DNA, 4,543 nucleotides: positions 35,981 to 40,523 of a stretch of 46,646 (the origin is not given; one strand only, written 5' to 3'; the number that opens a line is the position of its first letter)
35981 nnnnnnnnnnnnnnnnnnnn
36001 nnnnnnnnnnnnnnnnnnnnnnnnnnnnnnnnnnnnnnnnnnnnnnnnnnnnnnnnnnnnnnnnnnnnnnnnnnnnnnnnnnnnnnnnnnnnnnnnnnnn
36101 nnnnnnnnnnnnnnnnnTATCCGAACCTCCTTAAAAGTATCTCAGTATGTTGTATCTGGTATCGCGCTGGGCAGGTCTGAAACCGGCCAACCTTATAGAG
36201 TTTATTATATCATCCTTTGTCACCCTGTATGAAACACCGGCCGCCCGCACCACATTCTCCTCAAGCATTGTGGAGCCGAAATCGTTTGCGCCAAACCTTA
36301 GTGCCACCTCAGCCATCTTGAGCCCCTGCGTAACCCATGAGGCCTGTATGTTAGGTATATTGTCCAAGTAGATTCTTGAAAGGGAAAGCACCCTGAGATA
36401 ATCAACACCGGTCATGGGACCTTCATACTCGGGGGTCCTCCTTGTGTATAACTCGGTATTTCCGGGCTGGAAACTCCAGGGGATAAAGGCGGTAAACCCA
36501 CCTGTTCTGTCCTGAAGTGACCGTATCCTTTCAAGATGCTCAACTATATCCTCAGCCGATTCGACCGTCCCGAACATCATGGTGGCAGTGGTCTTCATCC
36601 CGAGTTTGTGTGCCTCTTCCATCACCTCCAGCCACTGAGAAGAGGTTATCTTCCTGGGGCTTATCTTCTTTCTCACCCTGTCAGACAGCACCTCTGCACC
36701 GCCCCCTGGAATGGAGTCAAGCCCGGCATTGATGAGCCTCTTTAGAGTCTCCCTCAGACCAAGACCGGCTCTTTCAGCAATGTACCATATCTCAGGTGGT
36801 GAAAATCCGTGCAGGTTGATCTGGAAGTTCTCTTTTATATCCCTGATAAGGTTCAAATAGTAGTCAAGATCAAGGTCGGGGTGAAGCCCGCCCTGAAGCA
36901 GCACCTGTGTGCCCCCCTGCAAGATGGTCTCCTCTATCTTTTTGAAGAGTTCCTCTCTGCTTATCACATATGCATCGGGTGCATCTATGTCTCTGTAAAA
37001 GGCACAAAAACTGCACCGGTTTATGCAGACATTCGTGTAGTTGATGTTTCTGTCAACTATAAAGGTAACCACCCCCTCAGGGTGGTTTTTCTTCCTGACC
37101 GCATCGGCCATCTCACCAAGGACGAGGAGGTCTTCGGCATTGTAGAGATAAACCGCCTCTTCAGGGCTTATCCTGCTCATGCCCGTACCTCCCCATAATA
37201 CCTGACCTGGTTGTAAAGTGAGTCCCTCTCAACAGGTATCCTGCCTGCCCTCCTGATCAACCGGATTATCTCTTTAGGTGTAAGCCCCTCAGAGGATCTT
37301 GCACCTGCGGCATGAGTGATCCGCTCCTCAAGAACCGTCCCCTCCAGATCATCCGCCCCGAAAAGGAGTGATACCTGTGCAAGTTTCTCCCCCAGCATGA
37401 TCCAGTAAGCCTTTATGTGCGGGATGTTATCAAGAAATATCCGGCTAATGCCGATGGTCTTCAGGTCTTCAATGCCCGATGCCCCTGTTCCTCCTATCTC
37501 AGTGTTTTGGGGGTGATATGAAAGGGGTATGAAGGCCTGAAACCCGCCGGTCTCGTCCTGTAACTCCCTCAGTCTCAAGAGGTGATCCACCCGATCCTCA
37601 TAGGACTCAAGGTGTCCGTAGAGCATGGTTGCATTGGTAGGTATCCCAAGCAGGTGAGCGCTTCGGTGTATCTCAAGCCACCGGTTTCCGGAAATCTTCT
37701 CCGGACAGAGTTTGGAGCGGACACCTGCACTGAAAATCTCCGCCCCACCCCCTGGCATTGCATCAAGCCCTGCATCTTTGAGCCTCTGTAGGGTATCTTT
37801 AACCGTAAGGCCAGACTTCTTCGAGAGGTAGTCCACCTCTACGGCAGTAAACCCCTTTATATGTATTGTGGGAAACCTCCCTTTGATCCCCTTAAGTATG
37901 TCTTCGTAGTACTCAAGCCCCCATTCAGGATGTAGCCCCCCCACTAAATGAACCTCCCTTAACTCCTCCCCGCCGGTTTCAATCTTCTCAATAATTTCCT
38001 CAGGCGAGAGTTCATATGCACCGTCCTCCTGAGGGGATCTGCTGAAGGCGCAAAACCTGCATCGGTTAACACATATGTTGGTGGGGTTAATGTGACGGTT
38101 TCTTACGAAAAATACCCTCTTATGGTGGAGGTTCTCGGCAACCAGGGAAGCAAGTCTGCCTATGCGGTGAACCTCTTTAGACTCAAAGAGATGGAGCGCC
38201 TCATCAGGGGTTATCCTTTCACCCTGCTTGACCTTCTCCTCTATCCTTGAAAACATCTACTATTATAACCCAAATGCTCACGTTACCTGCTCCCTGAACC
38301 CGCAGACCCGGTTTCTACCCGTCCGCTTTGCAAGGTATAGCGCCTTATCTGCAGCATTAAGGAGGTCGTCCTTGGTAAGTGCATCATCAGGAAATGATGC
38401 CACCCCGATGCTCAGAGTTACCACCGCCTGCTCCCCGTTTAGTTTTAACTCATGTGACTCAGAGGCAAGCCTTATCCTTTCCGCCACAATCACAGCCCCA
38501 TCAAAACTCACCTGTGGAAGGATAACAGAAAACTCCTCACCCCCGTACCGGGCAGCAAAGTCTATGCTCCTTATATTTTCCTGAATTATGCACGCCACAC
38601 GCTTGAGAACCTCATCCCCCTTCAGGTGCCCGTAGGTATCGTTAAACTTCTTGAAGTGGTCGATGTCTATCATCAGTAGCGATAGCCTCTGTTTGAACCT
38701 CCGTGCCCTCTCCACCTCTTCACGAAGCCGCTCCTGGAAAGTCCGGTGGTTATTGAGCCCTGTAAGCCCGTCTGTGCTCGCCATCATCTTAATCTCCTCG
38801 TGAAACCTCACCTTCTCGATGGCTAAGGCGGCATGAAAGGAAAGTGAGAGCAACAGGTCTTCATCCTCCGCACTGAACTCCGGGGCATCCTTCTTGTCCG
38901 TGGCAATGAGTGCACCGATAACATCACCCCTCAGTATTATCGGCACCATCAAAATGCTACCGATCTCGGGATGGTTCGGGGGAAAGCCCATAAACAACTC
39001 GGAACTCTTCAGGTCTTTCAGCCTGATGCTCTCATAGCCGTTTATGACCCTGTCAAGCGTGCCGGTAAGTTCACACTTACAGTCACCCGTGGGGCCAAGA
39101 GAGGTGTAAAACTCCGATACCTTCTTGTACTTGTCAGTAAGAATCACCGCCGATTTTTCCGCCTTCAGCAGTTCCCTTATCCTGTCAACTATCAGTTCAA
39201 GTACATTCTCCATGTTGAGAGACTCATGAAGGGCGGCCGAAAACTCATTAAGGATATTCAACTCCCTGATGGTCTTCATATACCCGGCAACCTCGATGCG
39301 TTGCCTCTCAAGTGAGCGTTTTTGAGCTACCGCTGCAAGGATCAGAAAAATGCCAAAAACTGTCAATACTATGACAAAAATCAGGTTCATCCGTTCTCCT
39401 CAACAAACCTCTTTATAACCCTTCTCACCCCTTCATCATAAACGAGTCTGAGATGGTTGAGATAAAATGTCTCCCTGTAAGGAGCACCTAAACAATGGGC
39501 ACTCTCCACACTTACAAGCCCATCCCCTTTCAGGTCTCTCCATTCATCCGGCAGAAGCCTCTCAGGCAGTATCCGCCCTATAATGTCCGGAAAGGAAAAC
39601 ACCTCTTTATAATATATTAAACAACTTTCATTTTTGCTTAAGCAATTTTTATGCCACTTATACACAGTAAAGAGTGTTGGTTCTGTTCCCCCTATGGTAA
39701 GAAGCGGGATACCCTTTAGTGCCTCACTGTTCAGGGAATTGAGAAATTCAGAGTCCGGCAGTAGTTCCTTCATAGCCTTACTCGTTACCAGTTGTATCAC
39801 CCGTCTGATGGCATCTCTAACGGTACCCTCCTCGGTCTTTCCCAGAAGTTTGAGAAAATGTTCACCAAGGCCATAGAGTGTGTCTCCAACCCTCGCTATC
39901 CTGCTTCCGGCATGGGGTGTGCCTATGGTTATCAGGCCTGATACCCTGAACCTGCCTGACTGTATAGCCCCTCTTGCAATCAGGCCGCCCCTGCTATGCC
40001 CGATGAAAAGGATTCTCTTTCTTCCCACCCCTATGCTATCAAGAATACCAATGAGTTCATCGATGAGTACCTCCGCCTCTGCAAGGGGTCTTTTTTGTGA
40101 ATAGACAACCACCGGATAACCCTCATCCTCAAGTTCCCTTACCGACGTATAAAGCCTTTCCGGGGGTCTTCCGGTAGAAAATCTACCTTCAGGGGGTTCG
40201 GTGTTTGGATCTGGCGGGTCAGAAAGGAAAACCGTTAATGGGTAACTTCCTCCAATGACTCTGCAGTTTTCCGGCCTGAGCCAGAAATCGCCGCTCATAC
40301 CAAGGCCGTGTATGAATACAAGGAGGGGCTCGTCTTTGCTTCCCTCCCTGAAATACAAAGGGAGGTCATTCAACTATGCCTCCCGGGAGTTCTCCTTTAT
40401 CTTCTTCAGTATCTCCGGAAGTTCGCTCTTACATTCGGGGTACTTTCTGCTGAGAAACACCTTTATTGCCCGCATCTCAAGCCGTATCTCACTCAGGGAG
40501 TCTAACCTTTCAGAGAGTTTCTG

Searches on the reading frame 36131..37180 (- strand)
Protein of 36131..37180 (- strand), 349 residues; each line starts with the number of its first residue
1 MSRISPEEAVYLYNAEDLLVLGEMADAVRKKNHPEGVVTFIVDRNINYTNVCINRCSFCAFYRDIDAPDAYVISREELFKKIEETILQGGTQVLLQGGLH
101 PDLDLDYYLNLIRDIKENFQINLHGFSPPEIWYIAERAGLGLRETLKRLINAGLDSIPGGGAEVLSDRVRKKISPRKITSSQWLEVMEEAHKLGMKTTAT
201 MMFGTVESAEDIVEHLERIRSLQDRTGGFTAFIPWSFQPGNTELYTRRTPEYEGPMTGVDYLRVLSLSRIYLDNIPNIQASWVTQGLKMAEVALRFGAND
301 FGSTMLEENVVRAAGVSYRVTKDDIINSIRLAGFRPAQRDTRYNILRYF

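Call 9: search_protein_families(library=pfam, proteins=[window:36131-37180:-], max_evalue=0.0001)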
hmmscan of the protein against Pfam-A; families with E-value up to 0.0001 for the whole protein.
window:36131-37180:- (349 aa): 2 families
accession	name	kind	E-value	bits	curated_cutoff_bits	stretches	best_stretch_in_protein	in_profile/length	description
PF19288.4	CofH_C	-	2.6e-37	127.9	27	1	228-345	3-118/125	CofH/MqnC C-terminal region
PF04055.27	Radical_SAM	-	3.6e-25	89.5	29.5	1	46-218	1-165/166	Radical SAM superfamily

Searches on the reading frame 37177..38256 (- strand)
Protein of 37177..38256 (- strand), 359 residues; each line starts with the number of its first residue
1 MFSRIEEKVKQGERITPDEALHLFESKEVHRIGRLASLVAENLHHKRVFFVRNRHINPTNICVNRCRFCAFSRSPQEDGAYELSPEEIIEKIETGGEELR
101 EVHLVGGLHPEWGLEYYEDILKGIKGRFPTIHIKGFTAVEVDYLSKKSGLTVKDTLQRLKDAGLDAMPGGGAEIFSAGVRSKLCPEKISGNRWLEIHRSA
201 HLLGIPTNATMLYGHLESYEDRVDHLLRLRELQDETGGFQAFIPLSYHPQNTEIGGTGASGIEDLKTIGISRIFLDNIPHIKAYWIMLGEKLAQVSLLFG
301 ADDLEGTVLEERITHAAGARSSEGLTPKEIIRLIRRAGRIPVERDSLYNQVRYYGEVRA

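Call 9: search_protein_families(library=pfam, proteins=[window:37177-38256:-], max_evalue=0.0001)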
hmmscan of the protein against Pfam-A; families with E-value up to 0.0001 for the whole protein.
window:37177-38256:- (359 aa): 2 families
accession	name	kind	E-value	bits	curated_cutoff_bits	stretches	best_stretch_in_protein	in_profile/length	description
PF04055.27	Radical_SAM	-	2e-19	70.8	29.5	1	56-227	1-164/166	Radical SAM superfamily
PF19288.4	CofH_C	-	8e-17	61.7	27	1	238-351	3-119/125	CofH/MqnC C-terminal region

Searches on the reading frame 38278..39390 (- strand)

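Call 9: search_protein_families(library=pfam, proteins=[window:38278-39390:-], max_evalue=0.0001)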
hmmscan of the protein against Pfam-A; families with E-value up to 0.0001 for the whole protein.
window:38278-39390:- (370 aa): 4 families
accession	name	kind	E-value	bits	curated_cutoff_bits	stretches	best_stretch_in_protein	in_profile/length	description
PF00990.26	GGDEF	-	3.9e-50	170.2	23.8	1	204-361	1-161/161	Diguanylate cyclase, GGDEF domain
PF13185.12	GAF_2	-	5.6e-14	53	28.6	1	58-192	2-136/136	GAF domain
PF01590.32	GAF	-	3.7e-11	44.1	22.4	1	60-191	2-133/133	GAF domain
PF13492.12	GAF_3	-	1.3e-06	29.3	27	1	59-192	1-128/129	GAF domain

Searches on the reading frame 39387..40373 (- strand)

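Call 9: search_protein_families(library=pfam, proteins=[window:39387-40373:-], max_evalue=0.0001)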
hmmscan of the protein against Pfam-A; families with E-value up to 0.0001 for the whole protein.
window:39387-40373:- (328 aa): 5 families
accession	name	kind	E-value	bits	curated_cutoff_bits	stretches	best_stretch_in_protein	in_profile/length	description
PF02089.21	Palm_thioest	-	2.5e-07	31.1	26.8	1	119-218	73-172/254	Palmitoyl protein thioesterase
PF07819.20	PGAP1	-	1.5e-06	28.6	24.3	1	112-160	84-135/233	PGAP1-like alpha/beta domain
PF05057.20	DUF676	-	6.2e-06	26.3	20.3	1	102-167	61-137/217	Putative serine esterase (DUF676)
PF12697.13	Abhydrolase_6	-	3.2e-05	25.1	26.3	1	18-158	1-94/217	Alpha/beta hydrolase family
PF02230.22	Abhydrolase_2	-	4.2e-05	23.9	23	0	12-38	11-37/217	Phospholipase/Carboxylesterase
